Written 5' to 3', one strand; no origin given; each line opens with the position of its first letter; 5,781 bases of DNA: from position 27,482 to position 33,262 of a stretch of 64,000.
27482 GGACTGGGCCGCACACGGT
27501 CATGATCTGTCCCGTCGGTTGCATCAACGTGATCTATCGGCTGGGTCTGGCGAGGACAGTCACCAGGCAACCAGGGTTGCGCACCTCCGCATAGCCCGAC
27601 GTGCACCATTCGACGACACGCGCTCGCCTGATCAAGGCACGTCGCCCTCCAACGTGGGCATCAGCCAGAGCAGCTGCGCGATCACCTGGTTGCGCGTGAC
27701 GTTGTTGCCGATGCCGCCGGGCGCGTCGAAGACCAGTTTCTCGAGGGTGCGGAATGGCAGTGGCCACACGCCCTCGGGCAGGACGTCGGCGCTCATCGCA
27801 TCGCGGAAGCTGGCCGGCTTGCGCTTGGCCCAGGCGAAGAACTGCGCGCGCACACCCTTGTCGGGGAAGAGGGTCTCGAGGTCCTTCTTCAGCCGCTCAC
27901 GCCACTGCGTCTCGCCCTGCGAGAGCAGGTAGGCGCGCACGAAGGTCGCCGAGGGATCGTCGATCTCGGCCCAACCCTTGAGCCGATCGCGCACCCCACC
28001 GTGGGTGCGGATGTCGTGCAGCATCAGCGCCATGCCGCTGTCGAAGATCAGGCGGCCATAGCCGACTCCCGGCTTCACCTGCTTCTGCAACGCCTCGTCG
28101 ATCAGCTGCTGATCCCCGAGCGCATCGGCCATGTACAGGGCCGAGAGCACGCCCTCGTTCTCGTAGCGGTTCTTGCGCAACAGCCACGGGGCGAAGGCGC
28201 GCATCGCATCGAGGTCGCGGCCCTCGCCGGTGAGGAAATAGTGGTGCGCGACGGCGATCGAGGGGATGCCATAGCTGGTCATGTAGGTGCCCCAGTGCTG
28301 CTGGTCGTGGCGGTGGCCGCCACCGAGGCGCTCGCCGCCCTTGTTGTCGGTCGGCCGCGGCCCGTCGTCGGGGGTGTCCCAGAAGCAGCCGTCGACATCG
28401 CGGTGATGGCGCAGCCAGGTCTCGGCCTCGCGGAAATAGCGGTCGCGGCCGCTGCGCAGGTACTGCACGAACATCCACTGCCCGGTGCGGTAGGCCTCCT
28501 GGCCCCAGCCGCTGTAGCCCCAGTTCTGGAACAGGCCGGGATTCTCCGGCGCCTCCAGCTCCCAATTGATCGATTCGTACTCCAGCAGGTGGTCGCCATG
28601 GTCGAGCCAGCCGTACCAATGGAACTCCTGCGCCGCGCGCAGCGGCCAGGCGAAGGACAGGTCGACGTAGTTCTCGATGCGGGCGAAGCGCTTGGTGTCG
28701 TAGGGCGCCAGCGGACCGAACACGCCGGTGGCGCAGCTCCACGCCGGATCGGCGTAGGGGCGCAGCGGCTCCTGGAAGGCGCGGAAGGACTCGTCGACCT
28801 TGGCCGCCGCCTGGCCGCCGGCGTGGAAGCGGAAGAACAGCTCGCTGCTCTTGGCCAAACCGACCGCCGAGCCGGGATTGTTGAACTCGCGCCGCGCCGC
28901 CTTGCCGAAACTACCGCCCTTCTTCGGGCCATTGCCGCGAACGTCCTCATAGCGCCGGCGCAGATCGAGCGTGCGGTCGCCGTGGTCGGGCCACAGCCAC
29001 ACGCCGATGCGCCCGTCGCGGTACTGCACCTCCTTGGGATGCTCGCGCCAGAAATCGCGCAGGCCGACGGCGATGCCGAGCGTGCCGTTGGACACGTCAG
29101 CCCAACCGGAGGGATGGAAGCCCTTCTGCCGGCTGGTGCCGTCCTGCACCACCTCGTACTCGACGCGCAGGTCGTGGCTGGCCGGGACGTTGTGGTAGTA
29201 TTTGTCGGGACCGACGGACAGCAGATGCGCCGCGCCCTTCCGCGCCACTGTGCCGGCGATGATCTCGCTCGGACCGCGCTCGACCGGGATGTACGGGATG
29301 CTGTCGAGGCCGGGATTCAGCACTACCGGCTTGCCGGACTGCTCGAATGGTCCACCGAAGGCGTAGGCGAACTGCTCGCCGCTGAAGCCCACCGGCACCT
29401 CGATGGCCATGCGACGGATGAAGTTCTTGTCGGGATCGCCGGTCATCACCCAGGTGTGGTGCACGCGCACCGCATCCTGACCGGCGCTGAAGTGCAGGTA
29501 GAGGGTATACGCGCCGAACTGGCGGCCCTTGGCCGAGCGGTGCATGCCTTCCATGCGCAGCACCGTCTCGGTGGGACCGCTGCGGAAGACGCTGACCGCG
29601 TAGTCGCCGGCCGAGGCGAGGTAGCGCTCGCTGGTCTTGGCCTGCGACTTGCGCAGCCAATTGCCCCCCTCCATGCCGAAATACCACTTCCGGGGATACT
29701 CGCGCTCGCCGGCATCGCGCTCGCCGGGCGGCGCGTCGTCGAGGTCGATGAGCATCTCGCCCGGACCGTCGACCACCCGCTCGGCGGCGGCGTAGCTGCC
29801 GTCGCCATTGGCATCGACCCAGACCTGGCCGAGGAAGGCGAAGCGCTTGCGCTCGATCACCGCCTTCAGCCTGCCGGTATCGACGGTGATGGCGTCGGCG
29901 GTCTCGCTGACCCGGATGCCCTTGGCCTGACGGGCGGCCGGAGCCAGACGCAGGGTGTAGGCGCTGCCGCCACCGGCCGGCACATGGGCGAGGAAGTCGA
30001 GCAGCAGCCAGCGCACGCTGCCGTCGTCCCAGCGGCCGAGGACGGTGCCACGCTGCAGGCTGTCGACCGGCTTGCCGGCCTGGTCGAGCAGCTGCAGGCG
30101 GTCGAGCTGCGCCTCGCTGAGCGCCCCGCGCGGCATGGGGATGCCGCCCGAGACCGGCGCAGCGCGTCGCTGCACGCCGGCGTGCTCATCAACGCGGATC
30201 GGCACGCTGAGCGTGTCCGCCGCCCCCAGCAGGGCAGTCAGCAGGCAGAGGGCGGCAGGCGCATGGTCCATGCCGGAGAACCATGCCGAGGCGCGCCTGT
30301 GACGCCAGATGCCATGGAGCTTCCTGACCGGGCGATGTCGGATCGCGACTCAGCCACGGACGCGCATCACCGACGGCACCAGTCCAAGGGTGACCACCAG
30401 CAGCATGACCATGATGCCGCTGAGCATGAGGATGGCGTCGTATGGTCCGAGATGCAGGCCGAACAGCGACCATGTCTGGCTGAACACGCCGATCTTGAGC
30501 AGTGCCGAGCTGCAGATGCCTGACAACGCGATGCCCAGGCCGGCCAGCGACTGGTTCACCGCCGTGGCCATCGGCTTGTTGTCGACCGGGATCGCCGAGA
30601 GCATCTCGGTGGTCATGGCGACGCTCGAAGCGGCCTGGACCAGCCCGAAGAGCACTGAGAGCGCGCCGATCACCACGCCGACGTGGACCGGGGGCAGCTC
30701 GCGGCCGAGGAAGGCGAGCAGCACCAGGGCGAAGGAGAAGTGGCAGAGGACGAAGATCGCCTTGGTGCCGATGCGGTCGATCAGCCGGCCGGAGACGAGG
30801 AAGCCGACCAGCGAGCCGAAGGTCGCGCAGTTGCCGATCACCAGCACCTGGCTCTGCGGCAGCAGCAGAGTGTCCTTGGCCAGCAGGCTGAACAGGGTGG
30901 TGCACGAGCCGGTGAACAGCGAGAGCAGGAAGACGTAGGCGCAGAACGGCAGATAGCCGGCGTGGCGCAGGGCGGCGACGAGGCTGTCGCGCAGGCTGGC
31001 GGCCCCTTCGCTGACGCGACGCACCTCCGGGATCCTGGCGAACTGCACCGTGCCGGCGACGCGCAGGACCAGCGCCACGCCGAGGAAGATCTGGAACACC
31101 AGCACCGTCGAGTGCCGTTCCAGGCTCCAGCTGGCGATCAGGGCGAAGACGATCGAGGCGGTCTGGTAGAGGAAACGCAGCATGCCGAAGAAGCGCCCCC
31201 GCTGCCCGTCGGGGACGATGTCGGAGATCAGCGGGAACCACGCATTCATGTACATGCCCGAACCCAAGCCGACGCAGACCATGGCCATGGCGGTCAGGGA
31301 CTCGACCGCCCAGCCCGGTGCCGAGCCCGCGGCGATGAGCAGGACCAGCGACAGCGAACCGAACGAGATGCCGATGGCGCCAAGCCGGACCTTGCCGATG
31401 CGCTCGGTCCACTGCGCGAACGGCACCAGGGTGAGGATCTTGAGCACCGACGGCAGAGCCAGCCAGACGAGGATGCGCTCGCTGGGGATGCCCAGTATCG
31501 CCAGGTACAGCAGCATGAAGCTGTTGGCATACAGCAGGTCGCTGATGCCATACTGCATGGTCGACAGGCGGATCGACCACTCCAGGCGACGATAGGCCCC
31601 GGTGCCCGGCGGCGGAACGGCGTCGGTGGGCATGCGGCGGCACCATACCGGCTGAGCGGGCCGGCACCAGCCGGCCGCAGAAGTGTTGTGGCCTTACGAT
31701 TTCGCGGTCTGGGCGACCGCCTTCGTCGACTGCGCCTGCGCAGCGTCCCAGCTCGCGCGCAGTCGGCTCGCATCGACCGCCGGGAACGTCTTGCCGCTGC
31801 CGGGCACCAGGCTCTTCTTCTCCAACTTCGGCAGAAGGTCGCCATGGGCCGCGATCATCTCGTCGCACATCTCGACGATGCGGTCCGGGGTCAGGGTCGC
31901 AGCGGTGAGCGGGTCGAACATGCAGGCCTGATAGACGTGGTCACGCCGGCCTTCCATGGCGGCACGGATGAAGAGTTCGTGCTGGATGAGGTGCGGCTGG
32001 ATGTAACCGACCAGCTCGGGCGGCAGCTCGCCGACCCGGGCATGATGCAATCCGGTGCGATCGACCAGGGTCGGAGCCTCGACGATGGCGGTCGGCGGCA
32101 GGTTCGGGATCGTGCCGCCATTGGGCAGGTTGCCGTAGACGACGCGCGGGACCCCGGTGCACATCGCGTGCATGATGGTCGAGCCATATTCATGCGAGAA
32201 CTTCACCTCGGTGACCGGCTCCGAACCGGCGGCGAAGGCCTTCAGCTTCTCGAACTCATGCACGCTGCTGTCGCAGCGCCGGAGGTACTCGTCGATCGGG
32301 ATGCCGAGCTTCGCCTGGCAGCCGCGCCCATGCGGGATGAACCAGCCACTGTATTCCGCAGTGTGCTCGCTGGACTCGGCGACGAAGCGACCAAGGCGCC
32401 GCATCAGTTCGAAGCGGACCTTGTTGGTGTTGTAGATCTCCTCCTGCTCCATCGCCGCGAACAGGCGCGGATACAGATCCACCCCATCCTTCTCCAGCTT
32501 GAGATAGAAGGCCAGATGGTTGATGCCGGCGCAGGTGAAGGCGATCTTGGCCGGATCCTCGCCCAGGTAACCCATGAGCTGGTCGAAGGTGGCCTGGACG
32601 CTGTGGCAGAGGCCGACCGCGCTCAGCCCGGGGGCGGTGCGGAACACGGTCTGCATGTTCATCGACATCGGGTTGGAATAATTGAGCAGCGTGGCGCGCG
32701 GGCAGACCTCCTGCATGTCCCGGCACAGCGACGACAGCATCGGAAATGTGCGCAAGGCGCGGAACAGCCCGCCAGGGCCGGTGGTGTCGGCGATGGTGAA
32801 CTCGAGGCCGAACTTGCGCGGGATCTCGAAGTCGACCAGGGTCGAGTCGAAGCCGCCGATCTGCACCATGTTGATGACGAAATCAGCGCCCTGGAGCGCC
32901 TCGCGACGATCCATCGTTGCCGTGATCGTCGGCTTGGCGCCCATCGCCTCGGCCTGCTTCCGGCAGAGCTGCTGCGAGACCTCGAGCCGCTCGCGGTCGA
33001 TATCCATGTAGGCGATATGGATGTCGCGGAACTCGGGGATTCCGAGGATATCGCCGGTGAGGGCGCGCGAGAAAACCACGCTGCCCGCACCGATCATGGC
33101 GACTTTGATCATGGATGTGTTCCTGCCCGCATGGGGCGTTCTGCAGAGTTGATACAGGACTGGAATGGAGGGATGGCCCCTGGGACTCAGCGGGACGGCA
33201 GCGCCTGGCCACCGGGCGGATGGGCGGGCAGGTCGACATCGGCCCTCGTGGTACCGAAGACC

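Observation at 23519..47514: A 24-kb, 16-gene unidirectional train mixes known CAZymes with many unassigned secreted proteins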

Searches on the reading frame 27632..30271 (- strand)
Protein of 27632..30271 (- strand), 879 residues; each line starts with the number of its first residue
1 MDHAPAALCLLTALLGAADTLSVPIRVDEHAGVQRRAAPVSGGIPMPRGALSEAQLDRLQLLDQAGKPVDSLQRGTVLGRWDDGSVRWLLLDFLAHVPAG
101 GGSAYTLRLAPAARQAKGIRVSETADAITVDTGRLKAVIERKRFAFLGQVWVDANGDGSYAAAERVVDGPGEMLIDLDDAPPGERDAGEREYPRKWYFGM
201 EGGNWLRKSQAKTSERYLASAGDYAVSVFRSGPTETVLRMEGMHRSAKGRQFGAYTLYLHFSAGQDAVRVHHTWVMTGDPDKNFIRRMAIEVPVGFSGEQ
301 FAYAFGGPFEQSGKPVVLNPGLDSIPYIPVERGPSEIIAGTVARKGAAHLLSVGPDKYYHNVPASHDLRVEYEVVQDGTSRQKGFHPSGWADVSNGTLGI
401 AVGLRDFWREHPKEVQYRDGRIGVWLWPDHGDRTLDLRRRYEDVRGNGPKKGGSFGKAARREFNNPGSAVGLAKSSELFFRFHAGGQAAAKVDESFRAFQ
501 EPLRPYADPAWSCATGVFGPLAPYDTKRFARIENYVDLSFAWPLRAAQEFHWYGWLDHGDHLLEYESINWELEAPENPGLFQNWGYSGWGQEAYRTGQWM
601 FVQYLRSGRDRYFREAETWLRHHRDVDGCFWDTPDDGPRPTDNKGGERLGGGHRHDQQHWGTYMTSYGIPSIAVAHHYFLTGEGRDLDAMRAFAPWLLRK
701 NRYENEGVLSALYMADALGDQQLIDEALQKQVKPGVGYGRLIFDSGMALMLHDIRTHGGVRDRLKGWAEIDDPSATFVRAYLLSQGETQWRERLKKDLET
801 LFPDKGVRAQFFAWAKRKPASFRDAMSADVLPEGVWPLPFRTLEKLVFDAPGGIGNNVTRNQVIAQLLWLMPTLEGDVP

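Call 8: search_protein_families(library=pfam, proteins=[window:27632-30271:-], max_evalue=0.01)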
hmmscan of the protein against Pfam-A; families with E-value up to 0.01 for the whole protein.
window:27632-30271:- (879 aa): 3 families
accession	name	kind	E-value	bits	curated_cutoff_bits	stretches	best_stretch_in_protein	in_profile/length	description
PF21345.3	PcRGLX_2nd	-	9.2e-19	68.1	23.5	2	225-301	72-149/360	PcRGLX-like protein central beta sandwich domain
PF21346.3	PcRGLX_3rd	-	3.3e-07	30.4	23.8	1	507-692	6-172/411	PcRGLX-like protein C-terminal alpha/alpha toroid domain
PF19501.5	PcRGLX_1st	-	0.0012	19.1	22.1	1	38-88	17-63/83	PcRGLX-like N-terminal RIFT barrel domain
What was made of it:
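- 27632..30271 (-): g13: secreted 879-aa PcRGLX-like protein (RIFT barrel, beta-sandwich, alpha/alpha toroid). Pfam PcRGLX_2nd 9.2e-19, PcRGLX_3rd 3.3e-7, PcRGLX_1st 1.2e-3 (call 8).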

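Call 17: search_solved_structures(query=window:27632-30271:-, max_evalue=1)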
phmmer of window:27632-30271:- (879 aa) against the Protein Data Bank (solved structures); distinct sequences matched with E-value up to 1: 2.
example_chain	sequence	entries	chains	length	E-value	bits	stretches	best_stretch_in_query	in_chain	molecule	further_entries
2bq8_X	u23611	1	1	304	0.86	11.1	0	191-239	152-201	TARTRATE-RESISTANT ACID PHOSPHATASE TYPE 5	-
1war_A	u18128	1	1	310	0.92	11.1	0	191-239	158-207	HUMAN PURPLE ACID PHOSPHATASE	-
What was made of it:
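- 27632..30271 (-): No PDB sequence hit (call 17).
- Closest known: PL26 exo-rhamnogalacturonan lyase PcRGLX. Different: It is too divergent for any PDB sequence hit (call 17).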

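Call 26: search_protein_families(library=ncbifam, proteins=[window:27632-30271:-], max_evalue=0.01)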
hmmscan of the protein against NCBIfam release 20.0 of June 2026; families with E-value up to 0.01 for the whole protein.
window:27632-30271:- (879 aa): 0 families

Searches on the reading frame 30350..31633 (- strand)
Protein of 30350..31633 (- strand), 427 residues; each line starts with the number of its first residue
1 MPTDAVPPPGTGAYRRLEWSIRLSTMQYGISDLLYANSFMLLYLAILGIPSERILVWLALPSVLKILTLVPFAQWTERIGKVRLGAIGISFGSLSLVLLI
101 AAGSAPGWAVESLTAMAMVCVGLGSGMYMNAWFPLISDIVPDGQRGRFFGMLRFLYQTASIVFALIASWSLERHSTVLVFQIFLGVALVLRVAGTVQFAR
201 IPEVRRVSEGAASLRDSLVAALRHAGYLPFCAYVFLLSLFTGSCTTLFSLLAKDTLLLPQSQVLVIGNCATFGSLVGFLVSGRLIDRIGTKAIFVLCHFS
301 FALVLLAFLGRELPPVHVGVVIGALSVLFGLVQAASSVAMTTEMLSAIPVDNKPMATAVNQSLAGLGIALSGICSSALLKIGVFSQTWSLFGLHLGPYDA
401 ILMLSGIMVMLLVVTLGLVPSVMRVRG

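Call 8: search_protein_families(library=pfam, proteins=[window:30350-31633:-], max_evalue=0.01)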
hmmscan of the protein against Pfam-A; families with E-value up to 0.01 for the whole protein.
window:30350-31633:- (427 aa): 3 families
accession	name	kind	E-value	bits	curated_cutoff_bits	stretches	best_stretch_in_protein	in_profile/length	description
PF07690.21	MFS_1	-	5.7e-29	101.6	33.4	2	38-371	17-346/347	Major Facilitator Superfamily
PF12832.13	MFS_1_like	-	1.5e-05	24.7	25.2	0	161-377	139-360/373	MFS_1 like family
PF03209.21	PUCC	-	0.00016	21.3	21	1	88-382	62-367/401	PUCC protein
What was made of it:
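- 30350..31633 (-): g12: MFS transporter, the presumed oligosaccharide importer. Pfam MFS_1 5.7e-29 (call 8).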

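Call 72: search_protein_families(library=ncbifam, proteins=[window:30350-31633:-], max_evalue=0.00001)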
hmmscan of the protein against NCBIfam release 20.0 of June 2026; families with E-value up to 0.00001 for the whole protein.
window:30350-31633:- (427 aa): 0 families

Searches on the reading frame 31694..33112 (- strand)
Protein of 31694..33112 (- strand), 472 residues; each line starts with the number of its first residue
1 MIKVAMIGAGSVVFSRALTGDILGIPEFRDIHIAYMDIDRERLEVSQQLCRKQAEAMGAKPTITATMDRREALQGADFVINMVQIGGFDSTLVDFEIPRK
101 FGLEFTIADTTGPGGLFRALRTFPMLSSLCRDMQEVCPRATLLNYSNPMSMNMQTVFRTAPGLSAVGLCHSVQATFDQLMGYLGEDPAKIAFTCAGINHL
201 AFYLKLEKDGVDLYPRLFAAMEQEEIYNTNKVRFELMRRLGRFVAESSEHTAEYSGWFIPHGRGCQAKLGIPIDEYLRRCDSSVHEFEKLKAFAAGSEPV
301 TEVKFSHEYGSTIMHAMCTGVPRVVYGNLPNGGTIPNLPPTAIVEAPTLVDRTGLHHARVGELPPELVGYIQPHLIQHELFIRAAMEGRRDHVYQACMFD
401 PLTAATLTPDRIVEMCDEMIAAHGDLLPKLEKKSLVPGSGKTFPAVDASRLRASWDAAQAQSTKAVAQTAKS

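Call 8: search_protein_families(library=pfam, proteins=[window:31694-33112:-], max_evalue=0.01)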
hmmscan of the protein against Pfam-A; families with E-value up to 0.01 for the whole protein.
window:31694-33112:- (472 aa): 2 families
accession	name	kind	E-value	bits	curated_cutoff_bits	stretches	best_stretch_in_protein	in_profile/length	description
PF02056.22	Glyco_hydro_4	-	2.8e-56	190.4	23.2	1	3-181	1-179/183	Family 4 glycosyl hydrolase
PF11975.13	Glyco_hydro_4C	-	4.9e-48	164.3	24.1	1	194-403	1-211/211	Family 4 glycosyl hydrolase C-terminal domain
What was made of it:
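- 31694..33112 (-): g11: cytoplasmic GH4, NAD-dependent, alpha-galactosidase subfamily. Pfam Glyco_hydro_4 and 4C (call 8).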

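Call 32: search_solved_structures(query=window:31694-33112:-, max_evalue=0.00001)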
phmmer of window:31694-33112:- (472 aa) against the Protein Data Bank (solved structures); distinct sequences matched with E-value up to 0.00001: 14.
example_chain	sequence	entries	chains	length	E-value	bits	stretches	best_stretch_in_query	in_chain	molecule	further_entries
5c3m_A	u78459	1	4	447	1.7e-43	152.5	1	2-217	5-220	Putative 6-phospho-beta-glucosidase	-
1s6y_A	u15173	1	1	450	4.6e-41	144.4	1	2-217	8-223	6-phospho-beta-glucosidase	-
3fef_A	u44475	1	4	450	3e-35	125.3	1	2-404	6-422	Putative glucosidase lplD, ALPHA-GALACTURONIDASE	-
1obb_A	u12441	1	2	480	1.3e-30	109.9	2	2-223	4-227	ALPHA-GLUCOSIDASE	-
7br4_A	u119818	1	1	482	1.8e-26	96.3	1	2-222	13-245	Alpha-glucosidase, putative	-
1vjt_A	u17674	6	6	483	7.6e-26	94.2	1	2-222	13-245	alpha-glucosidase | Alpha-glucosidase, putative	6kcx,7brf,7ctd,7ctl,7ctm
3u95_A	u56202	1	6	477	2.1e-25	92.8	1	3-224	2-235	Glycoside hydrolase, family 4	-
1u8x_X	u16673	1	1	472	2.9e-23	85.7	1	13-222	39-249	Maltose-6'-phosphate glucosidase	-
6dux_A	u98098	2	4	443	5.8e-21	78.2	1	27-218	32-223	6-phospho-alpha-glucosidase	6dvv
6wbt_A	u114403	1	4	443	3.9e-18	68.8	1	2-217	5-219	cellulase IBT99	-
1up6_A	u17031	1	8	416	2.3e-14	56.4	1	2-221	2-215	6-PHOSPHO-BETA-GLUCOSIDASE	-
1up7_A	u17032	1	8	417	2.3e-14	56.4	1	2-221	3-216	6-PHOSPHO-BETA-GLUCOSIDASE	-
1up4_A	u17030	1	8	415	2.7e-14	56.2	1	3-221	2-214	6-PHOSPHO-BETA-GLUCOSIDASE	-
6vc6_A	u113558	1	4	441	8.7e-10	41.3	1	4-221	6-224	6-phospho-alpha-glucosidase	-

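Call 72: search_protein_families(library=ncbifam, proteins=[window:31694-33112:-], max_evalue=0.00001)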
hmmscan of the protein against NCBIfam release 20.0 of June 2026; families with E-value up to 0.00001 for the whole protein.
window:31694-33112:- (472 aa): 2 families
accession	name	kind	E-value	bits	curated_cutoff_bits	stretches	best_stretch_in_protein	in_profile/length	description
NF011657.0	PRK15076.1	subfamily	6.2e-163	542.4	486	1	1-431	2-430/432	alpha-galactosidase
NF041089.1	alpha_gluc_AglA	equivalog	4.4e-41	141.2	650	1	2-224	1-225/464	alpha-glucosidase AglA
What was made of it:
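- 31694..33112 (-): NCBIfam PRK15076, 542 bits against a 486 cut-off (call 72).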
